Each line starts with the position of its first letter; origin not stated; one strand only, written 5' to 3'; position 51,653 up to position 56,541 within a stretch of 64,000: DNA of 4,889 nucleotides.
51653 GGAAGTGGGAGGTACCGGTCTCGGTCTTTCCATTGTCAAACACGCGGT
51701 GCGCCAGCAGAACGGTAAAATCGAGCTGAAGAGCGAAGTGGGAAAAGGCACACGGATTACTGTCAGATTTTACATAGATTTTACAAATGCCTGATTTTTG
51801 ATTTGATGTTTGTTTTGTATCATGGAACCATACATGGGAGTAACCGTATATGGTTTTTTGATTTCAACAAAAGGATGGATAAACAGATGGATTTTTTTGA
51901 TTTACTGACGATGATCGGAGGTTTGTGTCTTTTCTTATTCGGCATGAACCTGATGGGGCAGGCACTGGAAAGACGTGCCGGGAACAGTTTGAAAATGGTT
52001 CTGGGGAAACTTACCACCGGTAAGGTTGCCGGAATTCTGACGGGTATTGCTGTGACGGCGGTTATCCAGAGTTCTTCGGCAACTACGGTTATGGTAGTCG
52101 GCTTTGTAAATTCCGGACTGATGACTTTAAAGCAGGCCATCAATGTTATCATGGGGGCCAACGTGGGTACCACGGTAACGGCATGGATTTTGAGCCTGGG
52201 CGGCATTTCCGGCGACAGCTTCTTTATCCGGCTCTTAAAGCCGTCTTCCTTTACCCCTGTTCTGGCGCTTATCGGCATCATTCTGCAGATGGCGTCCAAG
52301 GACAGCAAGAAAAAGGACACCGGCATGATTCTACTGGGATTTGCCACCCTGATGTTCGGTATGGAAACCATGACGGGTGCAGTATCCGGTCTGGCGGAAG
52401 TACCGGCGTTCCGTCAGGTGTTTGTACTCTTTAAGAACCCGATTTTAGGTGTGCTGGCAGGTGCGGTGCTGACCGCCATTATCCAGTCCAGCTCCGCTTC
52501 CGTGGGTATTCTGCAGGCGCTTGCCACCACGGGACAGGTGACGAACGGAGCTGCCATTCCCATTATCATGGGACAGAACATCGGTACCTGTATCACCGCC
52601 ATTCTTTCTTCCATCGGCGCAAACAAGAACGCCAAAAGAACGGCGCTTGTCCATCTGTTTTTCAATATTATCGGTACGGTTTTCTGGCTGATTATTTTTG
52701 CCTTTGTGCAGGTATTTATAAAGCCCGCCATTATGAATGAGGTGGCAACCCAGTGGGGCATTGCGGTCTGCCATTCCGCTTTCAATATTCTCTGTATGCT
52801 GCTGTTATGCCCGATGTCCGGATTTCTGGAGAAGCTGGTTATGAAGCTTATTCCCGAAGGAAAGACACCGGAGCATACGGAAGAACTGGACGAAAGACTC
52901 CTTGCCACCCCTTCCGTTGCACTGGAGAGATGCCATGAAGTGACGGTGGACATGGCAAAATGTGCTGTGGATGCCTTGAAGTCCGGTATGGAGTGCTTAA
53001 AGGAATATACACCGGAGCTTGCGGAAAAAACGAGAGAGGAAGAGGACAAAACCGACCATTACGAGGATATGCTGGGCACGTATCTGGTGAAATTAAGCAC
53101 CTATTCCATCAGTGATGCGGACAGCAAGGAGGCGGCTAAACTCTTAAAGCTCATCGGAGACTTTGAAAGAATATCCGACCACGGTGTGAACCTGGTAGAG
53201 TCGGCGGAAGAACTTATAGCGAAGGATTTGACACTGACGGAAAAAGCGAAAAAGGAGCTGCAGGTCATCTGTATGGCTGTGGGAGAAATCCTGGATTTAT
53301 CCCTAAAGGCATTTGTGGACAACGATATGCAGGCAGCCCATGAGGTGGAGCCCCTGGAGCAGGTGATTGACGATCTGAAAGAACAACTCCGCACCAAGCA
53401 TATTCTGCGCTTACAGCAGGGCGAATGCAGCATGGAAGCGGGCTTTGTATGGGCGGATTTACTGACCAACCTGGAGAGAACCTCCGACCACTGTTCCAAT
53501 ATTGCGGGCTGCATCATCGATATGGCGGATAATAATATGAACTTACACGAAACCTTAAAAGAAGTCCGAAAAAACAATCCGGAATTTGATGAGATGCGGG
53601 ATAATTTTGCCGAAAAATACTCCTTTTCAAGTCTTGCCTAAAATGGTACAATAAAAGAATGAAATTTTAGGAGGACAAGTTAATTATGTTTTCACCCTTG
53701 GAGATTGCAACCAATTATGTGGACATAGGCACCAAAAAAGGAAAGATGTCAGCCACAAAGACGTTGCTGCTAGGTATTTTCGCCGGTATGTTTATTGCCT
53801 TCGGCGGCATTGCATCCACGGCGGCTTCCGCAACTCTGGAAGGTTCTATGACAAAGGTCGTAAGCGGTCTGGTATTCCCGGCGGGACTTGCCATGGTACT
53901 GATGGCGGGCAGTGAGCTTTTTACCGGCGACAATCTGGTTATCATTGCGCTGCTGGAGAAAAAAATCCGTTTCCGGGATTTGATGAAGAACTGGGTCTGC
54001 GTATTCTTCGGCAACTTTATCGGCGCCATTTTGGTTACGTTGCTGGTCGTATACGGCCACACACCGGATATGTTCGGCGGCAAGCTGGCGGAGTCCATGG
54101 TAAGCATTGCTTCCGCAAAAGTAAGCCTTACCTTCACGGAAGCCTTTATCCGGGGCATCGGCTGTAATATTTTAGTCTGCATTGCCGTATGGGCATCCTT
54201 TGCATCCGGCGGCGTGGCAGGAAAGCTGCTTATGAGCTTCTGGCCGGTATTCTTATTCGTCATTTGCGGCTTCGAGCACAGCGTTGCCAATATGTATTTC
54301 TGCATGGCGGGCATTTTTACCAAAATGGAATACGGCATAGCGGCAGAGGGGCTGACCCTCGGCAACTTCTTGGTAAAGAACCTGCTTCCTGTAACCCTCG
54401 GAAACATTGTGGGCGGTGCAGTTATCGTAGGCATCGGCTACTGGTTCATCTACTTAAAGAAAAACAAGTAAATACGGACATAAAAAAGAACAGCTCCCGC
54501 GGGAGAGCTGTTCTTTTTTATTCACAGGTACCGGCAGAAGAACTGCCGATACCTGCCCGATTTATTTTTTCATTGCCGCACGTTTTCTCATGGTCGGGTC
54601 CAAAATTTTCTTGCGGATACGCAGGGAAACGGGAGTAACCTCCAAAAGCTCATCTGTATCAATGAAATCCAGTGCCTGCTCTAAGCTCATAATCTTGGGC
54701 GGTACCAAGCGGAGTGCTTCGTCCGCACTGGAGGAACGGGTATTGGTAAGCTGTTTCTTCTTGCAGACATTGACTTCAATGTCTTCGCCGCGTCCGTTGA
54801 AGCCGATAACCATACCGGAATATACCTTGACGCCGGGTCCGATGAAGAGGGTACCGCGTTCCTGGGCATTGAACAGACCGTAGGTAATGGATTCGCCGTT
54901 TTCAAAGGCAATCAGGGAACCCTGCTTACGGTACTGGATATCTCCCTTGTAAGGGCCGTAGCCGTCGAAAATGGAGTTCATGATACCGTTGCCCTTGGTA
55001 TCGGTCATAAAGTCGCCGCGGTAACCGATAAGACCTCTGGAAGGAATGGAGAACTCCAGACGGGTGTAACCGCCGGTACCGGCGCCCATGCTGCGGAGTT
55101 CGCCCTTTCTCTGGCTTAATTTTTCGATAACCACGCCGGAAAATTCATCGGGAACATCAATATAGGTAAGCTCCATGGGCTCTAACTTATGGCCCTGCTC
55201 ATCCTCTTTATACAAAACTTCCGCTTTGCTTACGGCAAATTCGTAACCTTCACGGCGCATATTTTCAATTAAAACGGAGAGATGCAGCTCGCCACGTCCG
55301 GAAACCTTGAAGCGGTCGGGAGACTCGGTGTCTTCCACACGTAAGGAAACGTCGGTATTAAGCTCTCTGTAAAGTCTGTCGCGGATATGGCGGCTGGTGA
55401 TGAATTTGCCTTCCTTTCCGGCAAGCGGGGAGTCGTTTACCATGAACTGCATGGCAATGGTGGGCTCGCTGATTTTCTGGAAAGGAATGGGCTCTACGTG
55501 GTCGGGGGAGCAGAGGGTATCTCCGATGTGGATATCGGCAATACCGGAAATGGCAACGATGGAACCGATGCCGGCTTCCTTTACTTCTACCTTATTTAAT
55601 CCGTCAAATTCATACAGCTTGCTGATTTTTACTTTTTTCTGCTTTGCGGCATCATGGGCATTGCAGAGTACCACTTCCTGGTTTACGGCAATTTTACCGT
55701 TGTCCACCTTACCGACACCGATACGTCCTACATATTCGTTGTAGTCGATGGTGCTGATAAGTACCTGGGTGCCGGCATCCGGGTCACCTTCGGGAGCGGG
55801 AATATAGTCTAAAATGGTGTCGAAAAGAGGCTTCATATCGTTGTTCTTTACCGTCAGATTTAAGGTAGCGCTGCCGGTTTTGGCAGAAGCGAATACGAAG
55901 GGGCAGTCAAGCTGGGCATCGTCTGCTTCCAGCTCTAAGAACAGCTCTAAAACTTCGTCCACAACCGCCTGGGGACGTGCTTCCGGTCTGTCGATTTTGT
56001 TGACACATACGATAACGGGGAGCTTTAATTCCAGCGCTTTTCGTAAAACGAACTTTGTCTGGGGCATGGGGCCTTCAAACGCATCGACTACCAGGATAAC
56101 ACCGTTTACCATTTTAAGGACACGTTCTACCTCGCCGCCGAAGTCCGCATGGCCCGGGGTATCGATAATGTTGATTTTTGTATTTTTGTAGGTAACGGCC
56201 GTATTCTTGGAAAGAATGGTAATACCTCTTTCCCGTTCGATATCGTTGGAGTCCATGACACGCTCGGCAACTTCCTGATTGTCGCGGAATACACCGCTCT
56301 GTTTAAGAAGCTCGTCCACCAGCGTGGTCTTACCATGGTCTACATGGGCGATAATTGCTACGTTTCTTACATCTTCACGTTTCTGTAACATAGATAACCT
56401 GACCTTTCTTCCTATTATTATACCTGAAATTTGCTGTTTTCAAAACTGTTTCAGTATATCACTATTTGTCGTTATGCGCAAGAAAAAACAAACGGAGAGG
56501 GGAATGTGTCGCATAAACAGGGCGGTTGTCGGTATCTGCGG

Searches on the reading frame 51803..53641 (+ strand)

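Call 71: search_protein_families(library=pfam, proteins=[window:51803-53641:+], max_evalue=0.0001)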
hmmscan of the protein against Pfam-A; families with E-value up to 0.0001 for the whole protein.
window:51803-53641:+ (612 aa): 2 families
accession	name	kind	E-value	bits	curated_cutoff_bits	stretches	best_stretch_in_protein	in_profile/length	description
PF02690.20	Na_Pi_cotrans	-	1.3e-61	207.1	29.1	2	43-191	1-136/137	Na+/Pi-cotransporter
PF01895.24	PhoU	-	7e-28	97.3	23.5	2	383-467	3-88/89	PhoU domain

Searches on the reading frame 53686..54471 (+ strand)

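Call 71: search_protein_families(library=pfam, proteins=[window:53686-54471:+], max_evalue=0.0001)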
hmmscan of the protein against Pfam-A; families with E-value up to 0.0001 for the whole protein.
window:53686-54471:+ (261 aa): 1 family
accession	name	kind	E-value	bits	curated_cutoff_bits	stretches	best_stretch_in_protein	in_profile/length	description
PF01226.23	Form_Nir_trans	-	8.6e-80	268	34.6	1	6-254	1-240/240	Formate/nitrite transporter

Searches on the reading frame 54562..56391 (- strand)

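Call 71: search_protein_families(library=pfam, proteins=[window:54562-56391:-], max_evalue=0.0001)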
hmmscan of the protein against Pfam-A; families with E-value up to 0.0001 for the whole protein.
window:54562-56391:- (609 aa): 8 families
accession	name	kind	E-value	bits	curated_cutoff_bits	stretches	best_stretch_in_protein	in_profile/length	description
PF00009.33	GTP_EFTU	-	4.1e-60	203.1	26.5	1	7-198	2-187/188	Elongation factor Tu GTP binding domain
PF21018.2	BipA_C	-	5.9e-45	152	23.8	1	490-598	1-109/110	TypA/BipA C-terminal domain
PF00679.30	EFG_C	-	1e-22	80.4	27.9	1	403-487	3-87/89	Elongation factor G C-terminus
PF03144.31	GTP_EFTU_D2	-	2.1e-10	41.3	30.3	1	222-294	1-73/73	Elongation factor Tu domain 2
PF22042.2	EF-G_D2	-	2.1e-09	37.8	27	1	211-295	5-83/84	Elongation factor G domain 2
PF01926.29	MMR_HSR1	-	1.1e-06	29.1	21.9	1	11-132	2-113/113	50S ribosome-binding GTPase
PF02421.24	FeoB_N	-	3.1e-05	24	27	0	56-153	32-135/156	Ferrous iron transport protein B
PF00025.27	Arf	-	6.1e-05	23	22.3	0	58-150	45-142/174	ADP-ribosylation factor family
